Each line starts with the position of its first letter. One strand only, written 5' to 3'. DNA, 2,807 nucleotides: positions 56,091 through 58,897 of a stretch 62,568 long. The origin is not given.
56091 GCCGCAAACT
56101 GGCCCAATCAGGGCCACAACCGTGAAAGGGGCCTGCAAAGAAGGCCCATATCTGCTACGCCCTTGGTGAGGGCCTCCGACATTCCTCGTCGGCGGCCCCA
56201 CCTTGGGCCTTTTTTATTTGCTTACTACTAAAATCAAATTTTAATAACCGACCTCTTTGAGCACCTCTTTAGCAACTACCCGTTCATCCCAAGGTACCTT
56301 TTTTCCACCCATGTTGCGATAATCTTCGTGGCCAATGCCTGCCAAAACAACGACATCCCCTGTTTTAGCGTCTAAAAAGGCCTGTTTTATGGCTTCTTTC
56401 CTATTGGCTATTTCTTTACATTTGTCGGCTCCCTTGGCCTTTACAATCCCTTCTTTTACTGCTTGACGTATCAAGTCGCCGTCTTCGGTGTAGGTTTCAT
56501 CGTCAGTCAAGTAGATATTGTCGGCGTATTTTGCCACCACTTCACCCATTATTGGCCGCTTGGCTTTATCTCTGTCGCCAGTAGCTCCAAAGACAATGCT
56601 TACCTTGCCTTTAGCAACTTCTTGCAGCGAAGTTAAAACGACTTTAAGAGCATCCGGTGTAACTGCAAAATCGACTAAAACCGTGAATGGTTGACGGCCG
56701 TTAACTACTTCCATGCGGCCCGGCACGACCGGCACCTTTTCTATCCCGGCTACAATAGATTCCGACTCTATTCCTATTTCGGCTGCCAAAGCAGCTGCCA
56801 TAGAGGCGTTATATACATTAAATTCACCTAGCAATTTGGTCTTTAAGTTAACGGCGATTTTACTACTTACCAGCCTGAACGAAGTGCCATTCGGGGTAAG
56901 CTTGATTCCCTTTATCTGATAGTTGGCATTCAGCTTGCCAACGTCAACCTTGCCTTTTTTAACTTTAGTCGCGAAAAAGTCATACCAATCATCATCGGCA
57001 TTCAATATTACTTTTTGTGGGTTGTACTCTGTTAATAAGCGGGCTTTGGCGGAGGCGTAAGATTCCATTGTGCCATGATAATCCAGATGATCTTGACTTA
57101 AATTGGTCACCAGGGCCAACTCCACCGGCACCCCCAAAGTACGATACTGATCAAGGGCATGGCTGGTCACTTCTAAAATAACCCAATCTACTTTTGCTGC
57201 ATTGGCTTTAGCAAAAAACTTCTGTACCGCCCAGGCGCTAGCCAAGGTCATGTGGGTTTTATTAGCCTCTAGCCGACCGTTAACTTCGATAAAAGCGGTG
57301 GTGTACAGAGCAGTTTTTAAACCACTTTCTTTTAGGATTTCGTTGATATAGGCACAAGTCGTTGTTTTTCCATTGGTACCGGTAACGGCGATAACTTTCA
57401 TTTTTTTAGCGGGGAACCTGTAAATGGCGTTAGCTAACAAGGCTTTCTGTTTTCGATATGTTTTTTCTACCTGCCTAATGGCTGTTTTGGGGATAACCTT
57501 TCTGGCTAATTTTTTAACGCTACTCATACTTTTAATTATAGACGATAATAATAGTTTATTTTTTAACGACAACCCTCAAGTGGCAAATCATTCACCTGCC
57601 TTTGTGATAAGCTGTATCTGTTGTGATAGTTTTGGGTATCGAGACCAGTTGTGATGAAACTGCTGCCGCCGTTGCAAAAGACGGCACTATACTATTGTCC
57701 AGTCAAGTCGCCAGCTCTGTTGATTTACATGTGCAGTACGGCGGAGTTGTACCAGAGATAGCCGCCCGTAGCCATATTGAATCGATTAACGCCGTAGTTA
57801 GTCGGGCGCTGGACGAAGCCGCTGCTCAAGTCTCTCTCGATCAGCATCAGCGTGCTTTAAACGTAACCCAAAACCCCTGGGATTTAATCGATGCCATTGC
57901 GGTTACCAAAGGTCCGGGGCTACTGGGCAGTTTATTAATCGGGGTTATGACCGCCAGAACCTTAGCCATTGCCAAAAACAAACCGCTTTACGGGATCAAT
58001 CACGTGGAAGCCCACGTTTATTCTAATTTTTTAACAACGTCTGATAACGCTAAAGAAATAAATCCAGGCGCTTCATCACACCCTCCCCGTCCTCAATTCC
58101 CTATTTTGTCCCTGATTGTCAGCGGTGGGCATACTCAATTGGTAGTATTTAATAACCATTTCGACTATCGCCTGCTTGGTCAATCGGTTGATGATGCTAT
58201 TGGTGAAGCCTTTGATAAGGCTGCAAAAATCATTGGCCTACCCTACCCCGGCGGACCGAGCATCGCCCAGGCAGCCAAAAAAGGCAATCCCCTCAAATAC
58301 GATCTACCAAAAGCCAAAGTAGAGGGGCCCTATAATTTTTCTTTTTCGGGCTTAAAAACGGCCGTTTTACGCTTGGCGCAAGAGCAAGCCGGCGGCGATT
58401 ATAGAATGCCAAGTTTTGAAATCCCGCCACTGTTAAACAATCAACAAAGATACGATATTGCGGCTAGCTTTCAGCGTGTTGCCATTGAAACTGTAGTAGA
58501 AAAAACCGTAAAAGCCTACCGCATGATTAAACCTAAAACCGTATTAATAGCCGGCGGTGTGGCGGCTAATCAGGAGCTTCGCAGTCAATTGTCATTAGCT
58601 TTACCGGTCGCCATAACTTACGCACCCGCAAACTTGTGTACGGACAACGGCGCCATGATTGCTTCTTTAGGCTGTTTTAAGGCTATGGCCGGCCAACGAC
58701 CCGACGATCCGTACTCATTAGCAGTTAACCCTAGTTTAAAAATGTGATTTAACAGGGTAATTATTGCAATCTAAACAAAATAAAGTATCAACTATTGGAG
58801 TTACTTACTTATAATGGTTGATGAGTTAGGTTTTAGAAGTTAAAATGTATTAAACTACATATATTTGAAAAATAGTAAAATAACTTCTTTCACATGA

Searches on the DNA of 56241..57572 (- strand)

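Call 20: search_rna_families(sources=[L001, L002, L007], threshold=gathering)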
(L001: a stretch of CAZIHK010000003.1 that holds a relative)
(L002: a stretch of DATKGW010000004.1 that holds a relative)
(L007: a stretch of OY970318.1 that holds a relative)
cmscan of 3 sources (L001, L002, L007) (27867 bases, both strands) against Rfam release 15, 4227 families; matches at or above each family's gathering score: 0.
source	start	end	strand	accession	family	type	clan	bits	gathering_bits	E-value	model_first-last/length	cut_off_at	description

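Call 62: search_rna_families(sources=[L095, L096, L178, L180, L179], threshold=evalue, max_evalue=10, show_alignments=4)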
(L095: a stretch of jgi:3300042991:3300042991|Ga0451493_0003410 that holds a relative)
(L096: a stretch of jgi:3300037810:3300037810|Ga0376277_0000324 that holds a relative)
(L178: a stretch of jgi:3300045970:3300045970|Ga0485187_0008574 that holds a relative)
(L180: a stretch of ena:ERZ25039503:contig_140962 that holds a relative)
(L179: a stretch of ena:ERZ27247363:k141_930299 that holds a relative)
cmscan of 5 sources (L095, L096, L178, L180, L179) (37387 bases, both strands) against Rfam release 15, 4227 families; matches with E-value up to 10: 6.
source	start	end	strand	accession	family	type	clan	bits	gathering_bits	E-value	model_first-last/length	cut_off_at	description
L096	5387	5478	+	RF02464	Ms_AS-4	Gene; sRNA;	-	35.7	50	0.045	1-82/82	no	Actinobacteria sRNA Ms_AS-4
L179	8178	8197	-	RF02129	GNAS-AS1_3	Gene; lncRNA;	-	24.1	42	0.13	19-38/38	no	GNAS antisense RNA 1 conserved region 3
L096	5378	5457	+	RF04281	mir-8791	Gene; miRNA;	CL00146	21.7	85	5.1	1-77/77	no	mir-8791 microRNA precursor family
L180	4785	4865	+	RF03483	MIR319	Gene; miRNA;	-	21.4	54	3.9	1-92/92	no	MIR319 microRNA precursor family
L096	4589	4712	+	RF01728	STAXI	Gene; sRNA;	-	19.2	40.5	3.8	1-153/153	no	STAXI RNA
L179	5873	5901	-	RF00629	P24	Gene;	-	15.6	100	4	98-126/255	no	Pseudomonas sRNA P24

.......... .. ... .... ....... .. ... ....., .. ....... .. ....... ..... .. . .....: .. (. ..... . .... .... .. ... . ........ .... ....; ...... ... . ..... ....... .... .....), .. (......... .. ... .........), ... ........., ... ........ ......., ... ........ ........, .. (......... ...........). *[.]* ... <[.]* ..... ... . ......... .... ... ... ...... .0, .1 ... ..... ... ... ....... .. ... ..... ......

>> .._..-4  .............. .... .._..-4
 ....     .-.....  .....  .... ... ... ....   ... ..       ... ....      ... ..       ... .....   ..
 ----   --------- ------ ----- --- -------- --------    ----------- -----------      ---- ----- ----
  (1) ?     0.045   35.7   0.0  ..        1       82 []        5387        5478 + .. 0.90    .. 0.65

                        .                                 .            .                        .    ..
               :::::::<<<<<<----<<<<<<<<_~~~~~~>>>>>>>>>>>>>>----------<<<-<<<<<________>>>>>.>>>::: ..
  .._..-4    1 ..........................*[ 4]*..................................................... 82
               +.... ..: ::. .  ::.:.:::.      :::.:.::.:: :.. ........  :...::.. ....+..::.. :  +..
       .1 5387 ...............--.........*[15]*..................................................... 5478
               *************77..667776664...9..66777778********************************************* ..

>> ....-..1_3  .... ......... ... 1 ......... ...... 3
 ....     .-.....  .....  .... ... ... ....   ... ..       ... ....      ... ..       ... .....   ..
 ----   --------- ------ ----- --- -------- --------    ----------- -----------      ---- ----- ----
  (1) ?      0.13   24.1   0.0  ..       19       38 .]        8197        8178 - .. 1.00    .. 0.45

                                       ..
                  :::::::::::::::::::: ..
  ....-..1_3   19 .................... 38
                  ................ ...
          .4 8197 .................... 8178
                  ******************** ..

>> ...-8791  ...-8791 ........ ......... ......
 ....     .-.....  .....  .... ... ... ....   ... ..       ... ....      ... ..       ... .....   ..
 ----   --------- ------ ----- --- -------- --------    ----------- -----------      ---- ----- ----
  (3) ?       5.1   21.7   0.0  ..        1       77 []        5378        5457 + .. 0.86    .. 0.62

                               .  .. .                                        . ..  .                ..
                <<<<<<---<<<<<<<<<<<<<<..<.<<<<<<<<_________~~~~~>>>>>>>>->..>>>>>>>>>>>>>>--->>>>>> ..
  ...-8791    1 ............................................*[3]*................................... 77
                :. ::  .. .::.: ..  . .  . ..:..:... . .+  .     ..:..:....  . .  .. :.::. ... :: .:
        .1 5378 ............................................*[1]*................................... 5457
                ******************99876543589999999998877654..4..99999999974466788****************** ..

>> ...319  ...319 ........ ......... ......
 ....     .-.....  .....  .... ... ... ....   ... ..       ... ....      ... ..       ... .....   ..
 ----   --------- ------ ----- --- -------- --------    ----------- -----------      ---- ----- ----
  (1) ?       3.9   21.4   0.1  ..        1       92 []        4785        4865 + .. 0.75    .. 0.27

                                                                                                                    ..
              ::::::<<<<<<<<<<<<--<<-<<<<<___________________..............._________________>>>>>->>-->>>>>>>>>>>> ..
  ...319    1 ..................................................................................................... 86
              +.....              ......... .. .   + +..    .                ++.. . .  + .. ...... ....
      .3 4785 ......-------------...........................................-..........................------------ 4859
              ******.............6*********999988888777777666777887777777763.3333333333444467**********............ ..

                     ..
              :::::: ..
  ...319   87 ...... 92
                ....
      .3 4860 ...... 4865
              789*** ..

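Call 78: search_rna_families(source=L095, start=1700, end=2800, threshold=evalue, max_evalue=10, show_alignments=2)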
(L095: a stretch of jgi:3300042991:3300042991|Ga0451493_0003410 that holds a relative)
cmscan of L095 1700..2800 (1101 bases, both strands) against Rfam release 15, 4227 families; matches with E-value up to 10: 4.
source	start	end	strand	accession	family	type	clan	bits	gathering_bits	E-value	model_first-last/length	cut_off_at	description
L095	2464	2546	+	RF00236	ctRNA_pGA1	Gene; antisense;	-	18.1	45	0.93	1-79/79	no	ctRNA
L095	2583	2662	-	RF01770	rimP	Cis-reg; leader;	-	17.9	47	5.4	1-102/102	no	Gammaprotebacteria rimP leader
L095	2228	2300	+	RF03213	mir-5885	Gene; miRNA;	-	15.1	64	4.9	1-65/65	no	mir-5885 microRNA precursor family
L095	1858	1931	-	RF01516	v-snoRNA-1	Gene; snRNA; snoRNA; CD-box;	-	13.3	75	10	1-65/65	no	Human herpesvirus 1 small nucleolar RNA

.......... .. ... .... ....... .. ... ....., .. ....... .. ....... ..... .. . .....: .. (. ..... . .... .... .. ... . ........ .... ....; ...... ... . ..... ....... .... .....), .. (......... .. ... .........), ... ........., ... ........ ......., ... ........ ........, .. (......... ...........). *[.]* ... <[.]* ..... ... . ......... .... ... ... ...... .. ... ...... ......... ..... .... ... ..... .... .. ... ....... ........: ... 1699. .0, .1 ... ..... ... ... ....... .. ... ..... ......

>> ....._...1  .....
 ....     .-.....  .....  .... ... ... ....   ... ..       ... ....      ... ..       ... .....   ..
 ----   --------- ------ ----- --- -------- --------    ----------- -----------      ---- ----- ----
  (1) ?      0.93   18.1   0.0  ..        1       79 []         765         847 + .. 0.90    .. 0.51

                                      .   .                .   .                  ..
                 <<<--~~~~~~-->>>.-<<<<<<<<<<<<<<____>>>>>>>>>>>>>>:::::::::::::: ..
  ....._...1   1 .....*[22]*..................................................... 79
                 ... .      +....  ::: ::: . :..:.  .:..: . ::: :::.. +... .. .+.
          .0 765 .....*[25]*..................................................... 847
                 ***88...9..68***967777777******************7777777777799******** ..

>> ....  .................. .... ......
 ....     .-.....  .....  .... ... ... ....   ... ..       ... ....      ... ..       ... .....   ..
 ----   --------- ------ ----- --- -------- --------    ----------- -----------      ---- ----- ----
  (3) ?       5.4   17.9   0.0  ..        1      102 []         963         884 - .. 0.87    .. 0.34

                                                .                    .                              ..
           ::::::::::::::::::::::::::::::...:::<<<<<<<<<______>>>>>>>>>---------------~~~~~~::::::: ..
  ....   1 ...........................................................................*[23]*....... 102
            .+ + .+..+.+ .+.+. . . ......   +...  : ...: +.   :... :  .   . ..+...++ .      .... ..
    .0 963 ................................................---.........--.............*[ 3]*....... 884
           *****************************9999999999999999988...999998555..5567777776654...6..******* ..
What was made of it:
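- On RNase P RNA (Rfam RNaseP_bact_a/b and related): None in relatives L001, L002, L007, L095, L096 and L178-L180 (calls 20, 62, 78).
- Tried and rejected: RNase P. The CR-I-like GGAAAGUCCG in L095 and the P4-like CCGGCUUAU in L002 were followed up and not supported (calls 62, 78).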

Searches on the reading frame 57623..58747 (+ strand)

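Call 11: search_protein_families(library=pfam, proteins=[window:57623-58747:+], max_evalue=0.1)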
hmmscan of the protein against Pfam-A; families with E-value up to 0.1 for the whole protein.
window:57623-58747:+ (374 aa): 5 families
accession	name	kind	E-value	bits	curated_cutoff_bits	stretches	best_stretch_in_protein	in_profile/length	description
PF00814.31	TsaD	-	2.2e-81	273.9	24.8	1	24-347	2-263/264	tRNA N6-adenosine threonylcarbamoyltransferase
PF02543.21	Carbam_trans_N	-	7.3e-05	22.8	24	1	265-323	259-320/346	Carbamoyltransferase N-terminus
PF22521.2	HypF_C_2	-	0.00092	19.5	27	1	272-327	162-217/241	Carbamoyltransferase, Kae1-like Domain, second subdomain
PF00117.34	GATase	-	0.093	12.8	22.8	0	53-125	7-78/190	Glutamine amidotransferase class-I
PF18844.6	baeRF_family2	-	0.099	13.2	26.9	0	287-326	59-98/149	Bacterial archaeo-eukaryotic release factor family 2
